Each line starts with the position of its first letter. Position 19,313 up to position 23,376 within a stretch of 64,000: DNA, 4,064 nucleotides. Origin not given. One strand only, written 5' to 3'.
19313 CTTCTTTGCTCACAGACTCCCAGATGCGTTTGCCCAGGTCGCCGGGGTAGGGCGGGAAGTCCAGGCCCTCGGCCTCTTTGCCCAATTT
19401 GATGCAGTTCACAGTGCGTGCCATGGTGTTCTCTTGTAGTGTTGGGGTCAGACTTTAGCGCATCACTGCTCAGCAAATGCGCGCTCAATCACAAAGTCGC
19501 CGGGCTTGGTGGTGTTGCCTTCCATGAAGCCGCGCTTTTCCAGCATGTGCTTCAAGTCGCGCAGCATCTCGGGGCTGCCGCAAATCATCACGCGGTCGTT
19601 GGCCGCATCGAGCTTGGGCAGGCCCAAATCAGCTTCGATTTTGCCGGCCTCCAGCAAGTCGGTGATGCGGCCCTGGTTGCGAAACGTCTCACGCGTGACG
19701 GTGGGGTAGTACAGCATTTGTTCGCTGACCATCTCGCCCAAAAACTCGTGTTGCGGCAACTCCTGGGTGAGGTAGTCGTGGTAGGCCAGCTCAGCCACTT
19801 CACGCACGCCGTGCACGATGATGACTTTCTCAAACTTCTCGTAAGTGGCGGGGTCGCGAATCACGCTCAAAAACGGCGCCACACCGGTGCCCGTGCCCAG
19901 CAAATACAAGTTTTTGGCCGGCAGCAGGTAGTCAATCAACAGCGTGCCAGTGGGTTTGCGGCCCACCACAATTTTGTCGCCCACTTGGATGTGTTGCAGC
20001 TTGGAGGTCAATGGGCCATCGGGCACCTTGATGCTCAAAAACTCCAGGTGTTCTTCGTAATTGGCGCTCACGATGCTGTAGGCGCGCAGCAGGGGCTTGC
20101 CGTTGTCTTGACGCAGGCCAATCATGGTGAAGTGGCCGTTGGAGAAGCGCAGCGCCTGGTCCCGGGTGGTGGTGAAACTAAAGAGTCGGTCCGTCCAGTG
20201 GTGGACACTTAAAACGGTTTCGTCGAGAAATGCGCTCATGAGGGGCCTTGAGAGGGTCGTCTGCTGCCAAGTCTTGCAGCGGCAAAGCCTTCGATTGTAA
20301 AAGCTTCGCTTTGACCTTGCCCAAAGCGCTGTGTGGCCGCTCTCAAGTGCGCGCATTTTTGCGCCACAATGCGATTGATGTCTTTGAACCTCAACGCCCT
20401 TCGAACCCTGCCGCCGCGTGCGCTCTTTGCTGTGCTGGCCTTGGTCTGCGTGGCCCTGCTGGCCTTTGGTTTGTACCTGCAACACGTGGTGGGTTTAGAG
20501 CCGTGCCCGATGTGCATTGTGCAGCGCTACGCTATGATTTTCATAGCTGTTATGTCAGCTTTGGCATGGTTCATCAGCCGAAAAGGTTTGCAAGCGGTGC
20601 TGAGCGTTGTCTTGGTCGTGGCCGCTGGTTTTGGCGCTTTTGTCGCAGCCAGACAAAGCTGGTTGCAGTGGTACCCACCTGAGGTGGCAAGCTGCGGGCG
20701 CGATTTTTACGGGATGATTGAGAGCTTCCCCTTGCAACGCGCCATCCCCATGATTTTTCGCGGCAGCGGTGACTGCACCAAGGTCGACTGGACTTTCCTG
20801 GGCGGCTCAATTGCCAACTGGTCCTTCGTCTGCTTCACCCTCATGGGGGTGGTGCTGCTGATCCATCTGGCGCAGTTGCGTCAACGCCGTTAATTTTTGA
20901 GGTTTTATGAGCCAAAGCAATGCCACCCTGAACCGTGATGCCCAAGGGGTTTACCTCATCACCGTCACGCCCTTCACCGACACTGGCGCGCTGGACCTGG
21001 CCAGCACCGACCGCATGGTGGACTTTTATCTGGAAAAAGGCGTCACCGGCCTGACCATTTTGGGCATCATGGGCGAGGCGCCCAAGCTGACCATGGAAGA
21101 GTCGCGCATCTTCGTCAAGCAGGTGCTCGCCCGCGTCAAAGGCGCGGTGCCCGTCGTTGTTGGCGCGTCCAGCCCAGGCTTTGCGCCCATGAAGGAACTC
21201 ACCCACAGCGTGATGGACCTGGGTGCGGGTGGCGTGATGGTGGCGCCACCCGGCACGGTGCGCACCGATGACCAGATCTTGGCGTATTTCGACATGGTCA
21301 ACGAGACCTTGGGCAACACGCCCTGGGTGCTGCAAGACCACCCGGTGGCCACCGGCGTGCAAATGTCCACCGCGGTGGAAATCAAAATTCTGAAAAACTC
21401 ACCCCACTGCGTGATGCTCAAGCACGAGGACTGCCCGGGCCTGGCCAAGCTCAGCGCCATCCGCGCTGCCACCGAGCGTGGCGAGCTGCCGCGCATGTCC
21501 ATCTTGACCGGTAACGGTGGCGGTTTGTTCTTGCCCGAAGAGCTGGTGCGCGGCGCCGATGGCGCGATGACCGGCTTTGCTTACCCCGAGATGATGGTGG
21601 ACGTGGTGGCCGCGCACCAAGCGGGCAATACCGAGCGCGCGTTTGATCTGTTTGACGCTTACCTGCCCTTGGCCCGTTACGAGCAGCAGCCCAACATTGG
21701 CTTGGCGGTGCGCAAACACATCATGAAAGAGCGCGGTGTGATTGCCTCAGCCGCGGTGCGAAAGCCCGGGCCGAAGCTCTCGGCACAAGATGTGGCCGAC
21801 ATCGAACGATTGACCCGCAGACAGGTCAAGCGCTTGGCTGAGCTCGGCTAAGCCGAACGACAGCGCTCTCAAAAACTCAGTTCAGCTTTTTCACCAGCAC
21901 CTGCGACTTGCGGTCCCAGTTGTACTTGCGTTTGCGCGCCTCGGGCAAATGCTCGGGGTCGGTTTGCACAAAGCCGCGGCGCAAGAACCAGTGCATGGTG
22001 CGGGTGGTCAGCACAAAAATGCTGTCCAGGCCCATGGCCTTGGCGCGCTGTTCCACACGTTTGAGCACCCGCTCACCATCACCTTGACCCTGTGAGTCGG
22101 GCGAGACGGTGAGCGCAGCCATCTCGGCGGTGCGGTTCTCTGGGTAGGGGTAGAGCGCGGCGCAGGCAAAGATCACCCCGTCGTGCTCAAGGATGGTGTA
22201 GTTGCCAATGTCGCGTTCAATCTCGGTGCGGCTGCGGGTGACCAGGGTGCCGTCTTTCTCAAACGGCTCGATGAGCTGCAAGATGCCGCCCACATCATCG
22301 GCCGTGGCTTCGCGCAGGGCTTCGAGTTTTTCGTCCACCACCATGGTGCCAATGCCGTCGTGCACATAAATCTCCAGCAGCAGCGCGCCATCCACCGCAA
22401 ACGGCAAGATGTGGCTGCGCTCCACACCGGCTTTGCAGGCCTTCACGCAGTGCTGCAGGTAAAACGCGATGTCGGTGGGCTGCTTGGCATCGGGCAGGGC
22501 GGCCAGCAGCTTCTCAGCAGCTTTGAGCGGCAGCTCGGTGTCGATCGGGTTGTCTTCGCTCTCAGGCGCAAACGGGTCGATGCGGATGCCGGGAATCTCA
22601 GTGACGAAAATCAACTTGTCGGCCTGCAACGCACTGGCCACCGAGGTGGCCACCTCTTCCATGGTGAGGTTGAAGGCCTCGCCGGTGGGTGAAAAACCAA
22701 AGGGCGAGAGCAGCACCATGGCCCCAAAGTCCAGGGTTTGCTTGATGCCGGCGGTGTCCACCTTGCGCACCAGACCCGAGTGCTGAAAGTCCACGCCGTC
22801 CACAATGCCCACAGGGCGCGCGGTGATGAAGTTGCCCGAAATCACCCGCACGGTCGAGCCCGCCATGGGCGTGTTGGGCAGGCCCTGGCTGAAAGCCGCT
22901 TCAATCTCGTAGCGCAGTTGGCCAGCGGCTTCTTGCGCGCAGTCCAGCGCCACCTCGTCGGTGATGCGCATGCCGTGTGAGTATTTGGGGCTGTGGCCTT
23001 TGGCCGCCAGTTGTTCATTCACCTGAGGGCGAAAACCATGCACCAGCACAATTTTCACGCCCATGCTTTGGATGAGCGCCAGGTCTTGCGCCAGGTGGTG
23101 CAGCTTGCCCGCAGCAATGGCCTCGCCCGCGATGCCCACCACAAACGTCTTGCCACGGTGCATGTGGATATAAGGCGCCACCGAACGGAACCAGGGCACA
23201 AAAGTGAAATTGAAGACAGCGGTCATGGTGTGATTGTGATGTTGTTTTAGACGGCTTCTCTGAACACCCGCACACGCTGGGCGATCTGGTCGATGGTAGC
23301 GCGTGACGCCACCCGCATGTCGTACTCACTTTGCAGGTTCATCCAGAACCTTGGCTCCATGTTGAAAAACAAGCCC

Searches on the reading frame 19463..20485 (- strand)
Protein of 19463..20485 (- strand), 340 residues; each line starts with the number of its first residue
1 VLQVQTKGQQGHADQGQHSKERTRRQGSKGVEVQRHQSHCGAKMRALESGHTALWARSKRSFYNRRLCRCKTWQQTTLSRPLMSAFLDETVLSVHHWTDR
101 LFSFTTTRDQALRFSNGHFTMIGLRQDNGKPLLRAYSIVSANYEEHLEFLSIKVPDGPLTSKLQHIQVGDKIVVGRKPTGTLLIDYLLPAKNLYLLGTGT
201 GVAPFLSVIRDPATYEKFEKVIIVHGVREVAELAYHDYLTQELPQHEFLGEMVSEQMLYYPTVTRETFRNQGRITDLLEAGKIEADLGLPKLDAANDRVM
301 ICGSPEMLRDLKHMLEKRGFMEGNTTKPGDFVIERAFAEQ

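Call 76: search_protein_families(library=pfam, proteins=[window:19463-20485:-], max_evalue=0.00001)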
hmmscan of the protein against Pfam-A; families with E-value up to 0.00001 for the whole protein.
window:19463-20485:- (340 aa): 2 families
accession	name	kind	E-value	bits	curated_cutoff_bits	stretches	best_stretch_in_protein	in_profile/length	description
PF00175.26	NAD_binding_1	-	8.7e-11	42.9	22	1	195-311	1-107/109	Oxidoreductase NAD-binding domain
PF00970.30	FAD_binding_6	-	8.3e-07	29.7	21.1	1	100-180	15-95/99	Oxidoreductase FAD-binding domain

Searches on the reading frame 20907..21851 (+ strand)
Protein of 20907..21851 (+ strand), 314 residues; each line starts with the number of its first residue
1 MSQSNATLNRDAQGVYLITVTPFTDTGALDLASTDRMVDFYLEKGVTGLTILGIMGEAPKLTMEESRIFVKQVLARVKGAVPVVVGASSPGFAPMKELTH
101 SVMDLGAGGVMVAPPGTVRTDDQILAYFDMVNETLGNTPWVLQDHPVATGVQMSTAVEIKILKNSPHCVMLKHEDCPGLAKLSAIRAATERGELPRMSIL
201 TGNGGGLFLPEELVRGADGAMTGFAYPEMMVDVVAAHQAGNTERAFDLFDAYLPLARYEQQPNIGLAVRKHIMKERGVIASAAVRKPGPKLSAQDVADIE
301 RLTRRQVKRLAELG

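Call 76: search_protein_families(library=pfam, proteins=[window:20907-21851:+], max_evalue=0.00001)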
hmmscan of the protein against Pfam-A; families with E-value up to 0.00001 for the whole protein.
window:20907-21851:+ (314 aa): 1 family
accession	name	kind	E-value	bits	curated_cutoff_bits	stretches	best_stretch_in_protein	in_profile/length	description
PF00701.28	DHDPS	-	9.1e-26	90.7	22.1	1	13-299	3-282/289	Dihydrodipicolinate synthetase family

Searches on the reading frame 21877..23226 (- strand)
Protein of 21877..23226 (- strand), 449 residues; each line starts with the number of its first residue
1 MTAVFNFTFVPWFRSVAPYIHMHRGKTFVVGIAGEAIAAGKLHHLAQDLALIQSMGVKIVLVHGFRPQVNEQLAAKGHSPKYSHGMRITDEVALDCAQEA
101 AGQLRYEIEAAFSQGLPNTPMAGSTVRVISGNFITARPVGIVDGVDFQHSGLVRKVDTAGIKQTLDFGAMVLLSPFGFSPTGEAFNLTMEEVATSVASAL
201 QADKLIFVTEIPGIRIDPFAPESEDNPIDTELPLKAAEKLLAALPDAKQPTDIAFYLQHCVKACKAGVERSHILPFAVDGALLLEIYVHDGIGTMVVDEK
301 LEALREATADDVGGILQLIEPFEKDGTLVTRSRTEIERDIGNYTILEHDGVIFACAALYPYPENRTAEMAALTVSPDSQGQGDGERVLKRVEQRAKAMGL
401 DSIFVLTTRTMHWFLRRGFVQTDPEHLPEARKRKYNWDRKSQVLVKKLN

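Call 76: search_protein_families(library=pfam, proteins=[window:21877-23226:-], max_evalue=0.00001)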
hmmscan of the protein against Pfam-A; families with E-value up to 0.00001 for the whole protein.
window:21877-23226:- (449 aa): 3 families
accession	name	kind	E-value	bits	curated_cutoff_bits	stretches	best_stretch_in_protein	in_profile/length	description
PF00696.33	AA_kinase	-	6.6e-26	91.9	24.9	1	26-273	1-232/234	Amino acid kinase family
PF00583.31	Acetyltransf_1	-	3.7e-11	43.8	20.7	1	338-419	30-116/116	Acetyltransferase (GNAT) family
PF13508.13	Acetyltransf_7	-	3.1e-08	34.3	27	1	342-420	4-83/84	Acetyltransferase (GNAT) domain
